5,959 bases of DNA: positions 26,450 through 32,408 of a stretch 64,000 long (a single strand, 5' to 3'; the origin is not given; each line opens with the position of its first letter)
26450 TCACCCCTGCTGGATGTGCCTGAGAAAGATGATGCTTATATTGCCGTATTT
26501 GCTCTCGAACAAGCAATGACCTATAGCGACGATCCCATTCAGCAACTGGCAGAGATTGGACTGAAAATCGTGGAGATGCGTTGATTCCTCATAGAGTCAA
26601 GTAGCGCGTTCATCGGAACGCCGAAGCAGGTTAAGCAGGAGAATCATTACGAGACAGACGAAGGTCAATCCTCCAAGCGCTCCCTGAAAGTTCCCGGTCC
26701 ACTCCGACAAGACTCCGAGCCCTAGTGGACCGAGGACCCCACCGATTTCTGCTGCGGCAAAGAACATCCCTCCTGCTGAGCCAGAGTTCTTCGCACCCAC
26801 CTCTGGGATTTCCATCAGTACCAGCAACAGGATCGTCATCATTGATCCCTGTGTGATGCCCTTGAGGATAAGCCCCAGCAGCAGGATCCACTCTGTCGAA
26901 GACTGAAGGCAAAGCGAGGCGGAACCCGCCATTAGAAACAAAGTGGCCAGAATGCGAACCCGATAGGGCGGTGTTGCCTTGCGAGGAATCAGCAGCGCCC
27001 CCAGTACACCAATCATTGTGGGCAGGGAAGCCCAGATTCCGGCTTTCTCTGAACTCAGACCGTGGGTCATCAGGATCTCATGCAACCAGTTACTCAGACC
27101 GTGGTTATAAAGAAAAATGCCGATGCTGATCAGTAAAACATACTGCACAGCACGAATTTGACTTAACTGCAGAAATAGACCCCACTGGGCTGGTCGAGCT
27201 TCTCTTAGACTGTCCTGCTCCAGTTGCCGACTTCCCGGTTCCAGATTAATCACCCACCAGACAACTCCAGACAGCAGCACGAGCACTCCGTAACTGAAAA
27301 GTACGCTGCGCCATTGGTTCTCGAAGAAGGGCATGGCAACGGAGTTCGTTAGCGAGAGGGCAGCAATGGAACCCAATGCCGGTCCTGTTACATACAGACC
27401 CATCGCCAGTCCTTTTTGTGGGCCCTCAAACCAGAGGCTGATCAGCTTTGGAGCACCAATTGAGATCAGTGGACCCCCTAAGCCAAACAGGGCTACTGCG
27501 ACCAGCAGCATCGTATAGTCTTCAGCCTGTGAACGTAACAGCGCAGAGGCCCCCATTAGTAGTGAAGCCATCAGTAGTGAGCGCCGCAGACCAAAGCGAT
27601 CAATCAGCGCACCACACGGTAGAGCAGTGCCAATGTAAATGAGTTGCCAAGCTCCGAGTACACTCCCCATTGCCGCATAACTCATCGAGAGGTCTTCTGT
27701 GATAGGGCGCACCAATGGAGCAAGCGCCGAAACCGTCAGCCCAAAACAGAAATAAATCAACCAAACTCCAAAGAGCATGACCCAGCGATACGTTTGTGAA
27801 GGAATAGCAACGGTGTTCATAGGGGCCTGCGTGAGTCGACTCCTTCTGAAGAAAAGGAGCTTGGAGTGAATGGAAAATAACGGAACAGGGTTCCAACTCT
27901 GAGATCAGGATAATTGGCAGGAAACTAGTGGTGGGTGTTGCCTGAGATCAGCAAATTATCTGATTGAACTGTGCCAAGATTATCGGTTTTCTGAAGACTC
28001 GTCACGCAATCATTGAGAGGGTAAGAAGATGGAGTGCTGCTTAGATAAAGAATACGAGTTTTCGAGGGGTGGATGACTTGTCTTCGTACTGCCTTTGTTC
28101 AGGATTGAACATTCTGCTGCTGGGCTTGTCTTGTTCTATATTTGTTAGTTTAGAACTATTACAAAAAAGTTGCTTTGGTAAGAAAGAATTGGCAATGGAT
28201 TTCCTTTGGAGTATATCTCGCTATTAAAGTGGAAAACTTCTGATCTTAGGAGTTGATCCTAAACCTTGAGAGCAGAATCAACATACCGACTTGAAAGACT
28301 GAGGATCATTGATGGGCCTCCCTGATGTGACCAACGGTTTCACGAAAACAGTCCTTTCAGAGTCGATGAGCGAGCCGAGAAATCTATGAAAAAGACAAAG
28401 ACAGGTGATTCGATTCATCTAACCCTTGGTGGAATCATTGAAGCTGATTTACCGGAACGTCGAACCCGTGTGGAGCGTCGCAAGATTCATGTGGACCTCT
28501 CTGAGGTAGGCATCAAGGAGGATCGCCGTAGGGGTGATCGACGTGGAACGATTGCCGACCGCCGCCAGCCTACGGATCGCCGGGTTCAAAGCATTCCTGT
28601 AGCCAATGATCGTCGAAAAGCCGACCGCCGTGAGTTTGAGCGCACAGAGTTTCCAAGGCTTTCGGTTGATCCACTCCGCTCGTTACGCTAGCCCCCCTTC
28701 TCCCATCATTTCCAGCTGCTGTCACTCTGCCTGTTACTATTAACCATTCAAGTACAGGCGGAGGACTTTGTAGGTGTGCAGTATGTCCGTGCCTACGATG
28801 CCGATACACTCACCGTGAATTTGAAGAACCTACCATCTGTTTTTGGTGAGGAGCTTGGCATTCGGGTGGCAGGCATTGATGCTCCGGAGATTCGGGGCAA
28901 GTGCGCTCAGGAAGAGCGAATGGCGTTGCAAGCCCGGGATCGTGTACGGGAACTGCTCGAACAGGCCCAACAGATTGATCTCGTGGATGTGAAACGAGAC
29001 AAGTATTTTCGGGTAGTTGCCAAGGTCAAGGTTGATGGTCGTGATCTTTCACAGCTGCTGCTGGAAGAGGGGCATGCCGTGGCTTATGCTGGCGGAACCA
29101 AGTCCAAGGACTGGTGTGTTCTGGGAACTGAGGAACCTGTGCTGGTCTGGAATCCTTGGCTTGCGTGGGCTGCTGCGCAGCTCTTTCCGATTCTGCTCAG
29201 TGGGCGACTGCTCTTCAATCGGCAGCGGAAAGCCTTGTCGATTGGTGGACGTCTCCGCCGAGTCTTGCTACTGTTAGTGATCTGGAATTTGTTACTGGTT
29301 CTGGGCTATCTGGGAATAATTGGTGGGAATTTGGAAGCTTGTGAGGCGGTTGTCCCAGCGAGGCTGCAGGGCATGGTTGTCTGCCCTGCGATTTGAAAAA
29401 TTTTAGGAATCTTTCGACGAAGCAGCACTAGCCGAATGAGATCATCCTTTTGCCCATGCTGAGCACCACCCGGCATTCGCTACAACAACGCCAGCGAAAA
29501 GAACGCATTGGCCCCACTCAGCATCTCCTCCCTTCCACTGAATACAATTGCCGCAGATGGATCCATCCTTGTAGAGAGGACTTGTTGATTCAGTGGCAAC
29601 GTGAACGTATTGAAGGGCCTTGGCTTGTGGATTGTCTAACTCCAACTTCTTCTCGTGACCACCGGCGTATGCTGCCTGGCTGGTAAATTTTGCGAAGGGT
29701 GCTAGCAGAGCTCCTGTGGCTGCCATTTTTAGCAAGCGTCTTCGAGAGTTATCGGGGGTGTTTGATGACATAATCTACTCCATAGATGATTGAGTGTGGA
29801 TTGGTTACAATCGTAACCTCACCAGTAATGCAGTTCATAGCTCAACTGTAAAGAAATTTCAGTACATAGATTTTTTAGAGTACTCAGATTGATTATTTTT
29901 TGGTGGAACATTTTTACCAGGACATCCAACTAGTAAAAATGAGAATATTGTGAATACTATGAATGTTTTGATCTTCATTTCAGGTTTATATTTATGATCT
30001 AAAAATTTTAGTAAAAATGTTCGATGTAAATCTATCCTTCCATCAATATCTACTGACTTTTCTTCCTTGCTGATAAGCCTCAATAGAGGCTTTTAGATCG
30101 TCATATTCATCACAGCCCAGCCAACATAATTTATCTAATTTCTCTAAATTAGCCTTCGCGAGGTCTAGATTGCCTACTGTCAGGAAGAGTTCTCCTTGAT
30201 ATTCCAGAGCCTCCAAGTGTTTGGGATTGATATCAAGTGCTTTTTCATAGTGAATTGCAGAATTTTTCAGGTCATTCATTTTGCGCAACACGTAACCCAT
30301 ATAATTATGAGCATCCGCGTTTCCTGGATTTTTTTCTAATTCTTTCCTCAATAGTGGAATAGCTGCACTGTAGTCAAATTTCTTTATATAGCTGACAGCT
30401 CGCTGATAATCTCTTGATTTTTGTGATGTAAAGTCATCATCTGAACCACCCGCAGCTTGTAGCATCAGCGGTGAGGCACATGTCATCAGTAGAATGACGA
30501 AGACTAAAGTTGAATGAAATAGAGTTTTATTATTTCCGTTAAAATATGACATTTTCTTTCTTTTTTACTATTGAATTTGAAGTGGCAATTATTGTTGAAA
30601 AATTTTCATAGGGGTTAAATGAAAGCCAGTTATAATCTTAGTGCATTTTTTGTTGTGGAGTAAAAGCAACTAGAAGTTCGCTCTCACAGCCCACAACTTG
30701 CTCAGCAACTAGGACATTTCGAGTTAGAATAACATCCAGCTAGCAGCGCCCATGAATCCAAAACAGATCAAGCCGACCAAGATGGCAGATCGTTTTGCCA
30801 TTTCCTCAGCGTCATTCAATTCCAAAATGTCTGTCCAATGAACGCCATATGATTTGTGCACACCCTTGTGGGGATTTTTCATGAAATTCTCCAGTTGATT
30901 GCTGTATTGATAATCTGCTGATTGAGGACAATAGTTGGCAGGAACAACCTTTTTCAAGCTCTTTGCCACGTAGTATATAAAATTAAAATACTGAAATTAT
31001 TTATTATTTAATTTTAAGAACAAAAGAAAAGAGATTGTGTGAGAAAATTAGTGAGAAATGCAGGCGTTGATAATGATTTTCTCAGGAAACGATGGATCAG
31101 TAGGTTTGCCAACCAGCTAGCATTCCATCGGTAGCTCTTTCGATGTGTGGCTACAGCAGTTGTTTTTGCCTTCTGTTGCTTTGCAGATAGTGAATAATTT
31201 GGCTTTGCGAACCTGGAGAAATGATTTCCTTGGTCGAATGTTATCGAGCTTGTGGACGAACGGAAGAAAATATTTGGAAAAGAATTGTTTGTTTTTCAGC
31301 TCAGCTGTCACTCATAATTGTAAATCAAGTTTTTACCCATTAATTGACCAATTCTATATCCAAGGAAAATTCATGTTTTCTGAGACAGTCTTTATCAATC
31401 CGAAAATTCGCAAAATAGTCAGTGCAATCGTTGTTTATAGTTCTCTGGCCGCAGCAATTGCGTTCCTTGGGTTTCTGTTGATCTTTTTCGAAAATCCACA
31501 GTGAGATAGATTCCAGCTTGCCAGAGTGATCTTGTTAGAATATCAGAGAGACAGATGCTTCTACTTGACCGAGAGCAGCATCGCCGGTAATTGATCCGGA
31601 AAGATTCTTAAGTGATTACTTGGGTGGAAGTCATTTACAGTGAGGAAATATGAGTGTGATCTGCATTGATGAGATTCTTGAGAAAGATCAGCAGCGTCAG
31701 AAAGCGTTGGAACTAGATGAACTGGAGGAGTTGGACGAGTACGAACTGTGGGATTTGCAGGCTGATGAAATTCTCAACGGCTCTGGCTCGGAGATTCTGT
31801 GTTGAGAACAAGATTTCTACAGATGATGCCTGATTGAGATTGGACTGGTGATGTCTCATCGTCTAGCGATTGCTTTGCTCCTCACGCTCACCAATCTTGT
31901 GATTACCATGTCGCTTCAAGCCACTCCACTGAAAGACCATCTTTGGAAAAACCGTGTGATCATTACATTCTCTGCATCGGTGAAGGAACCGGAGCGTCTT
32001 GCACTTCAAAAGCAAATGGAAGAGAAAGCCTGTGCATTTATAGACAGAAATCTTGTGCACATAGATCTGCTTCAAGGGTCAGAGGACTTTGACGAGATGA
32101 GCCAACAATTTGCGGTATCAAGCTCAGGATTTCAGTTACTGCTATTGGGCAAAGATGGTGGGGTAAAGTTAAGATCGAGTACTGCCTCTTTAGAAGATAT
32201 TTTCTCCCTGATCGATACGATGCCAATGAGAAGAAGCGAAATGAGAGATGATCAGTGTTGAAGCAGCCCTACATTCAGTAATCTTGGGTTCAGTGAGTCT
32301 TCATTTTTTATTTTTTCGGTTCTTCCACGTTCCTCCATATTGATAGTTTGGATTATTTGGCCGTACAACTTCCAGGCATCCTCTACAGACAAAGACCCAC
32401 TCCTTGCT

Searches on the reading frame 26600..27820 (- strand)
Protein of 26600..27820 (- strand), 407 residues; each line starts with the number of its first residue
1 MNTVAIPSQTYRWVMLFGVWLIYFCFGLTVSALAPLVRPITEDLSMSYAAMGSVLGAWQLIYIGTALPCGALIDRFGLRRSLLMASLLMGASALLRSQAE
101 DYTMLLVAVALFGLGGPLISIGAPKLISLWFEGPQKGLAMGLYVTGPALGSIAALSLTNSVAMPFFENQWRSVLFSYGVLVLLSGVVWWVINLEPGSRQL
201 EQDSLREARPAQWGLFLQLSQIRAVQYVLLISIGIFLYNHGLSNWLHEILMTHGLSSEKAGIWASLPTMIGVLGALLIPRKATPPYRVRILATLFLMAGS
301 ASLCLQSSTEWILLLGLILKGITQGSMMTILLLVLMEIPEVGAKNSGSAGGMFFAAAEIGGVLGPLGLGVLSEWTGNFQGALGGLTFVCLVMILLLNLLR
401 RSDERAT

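Call 35: search_protein_families(library=pfam, proteins=[window:26600-27820:-], max_evalue=0.001)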
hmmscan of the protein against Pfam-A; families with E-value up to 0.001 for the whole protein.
window:26600-27820:- (407 aa): 2 families
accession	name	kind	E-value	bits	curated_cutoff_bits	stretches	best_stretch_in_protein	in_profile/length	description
PF07690.21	MFS_1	-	1.2e-38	133.3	33.4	2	19-338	1-322/347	Major Facilitator Superfamily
PF00083.30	Sugar_tr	-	0.00049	19.5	22.3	1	50-190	47-190/452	Sugar (and other) transporter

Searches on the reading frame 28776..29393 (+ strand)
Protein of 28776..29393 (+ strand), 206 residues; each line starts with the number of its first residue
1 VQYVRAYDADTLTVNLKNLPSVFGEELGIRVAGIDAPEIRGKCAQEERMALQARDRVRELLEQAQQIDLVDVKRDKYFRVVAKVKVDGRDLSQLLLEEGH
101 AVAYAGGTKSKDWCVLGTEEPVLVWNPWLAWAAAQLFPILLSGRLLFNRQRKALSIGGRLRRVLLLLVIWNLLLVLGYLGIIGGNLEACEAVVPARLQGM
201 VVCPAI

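Call 35: search_protein_families(library=pfam, proteins=[window:28776-29393:+], max_evalue=0.001)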
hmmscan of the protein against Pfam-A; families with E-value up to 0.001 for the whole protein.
window:28776-29393:+ (206 aa): 1 family
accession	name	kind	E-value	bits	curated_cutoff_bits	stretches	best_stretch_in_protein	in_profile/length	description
PF00565.23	SNase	-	3.3e-10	40.8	21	1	29-105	2-78/107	Staphylococcal nuclease homologue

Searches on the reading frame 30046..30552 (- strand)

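Call 35: search_protein_families(library=pfam, proteins=[window:30046-30552:-], max_evalue=0.001)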
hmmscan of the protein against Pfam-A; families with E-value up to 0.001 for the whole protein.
window:30046-30552:- (169 aa): 12 families
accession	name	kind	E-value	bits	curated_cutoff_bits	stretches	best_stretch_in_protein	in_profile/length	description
PF07719.23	TPR_2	-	1.4e-11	44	27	1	79-112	1-34/34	Tetratricopeptide repeat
PF13431.12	TPR_17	-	2.2e-10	40.4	24.4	1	68-95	2-29/34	Tetratricopeptide repeat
PF00515.34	TPR_1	-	8.1e-09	35.4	27.8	1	79-112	1-34/34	Tetratricopeptide repeat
PF13432.12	TPR_16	-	3e-08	34.4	32.7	1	49-111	1-63/65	Tetratricopeptide repeat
PF13181.12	TPR_8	-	5e-08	32.9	25.7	1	81-112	3-34/34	Tetratricopeptide repeat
PF14559.12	TPR_19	-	8.8e-07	29.6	25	0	57-95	3-41/68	Tetratricopeptide repeat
PF13424.12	TPR_12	-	1.1e-06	29.1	30.1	0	79-138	3-70/77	Tetratricopeptide repeat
PF13428.12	TPR_14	-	1.5e-06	28.7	23.5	0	50-86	6-42/44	Tetratricopeptide repeat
PF25063.1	ARM_TT21_C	-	2.1e-05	24.9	35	1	54-115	104-165/209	Tetratricopeptide repeat protein 21 C-terminal ARM domain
PF13414.12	TPR_11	-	2.4e-05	24.4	26.8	0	86-123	1-38/42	TPR repeat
PF13176.12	TPR_7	-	0.00033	20.9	27.9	0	54-78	8-34/36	Tetratricopeptide repeat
PF23914.1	TPR_CcmH_CycH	-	0.00066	20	42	0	68-134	39-106/158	Cytochrome c-type biogenesis protein H TPR domain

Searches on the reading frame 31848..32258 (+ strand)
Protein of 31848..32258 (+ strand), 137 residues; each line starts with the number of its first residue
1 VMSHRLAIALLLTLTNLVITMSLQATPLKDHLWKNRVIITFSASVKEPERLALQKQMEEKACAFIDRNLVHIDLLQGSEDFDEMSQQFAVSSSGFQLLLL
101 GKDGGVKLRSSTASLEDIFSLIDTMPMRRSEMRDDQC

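Call 35: search_protein_families(library=pfam, proteins=[window:31848-32258:+], max_evalue=0.001)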
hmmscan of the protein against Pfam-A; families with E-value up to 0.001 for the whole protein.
window:31848-32258:+ (137 aa): 1 family
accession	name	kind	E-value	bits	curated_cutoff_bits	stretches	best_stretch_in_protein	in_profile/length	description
PF13778.12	DUF4174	-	3.2e-21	76.4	27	1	27-131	1-120/120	Domain of unknown function (DUF4174)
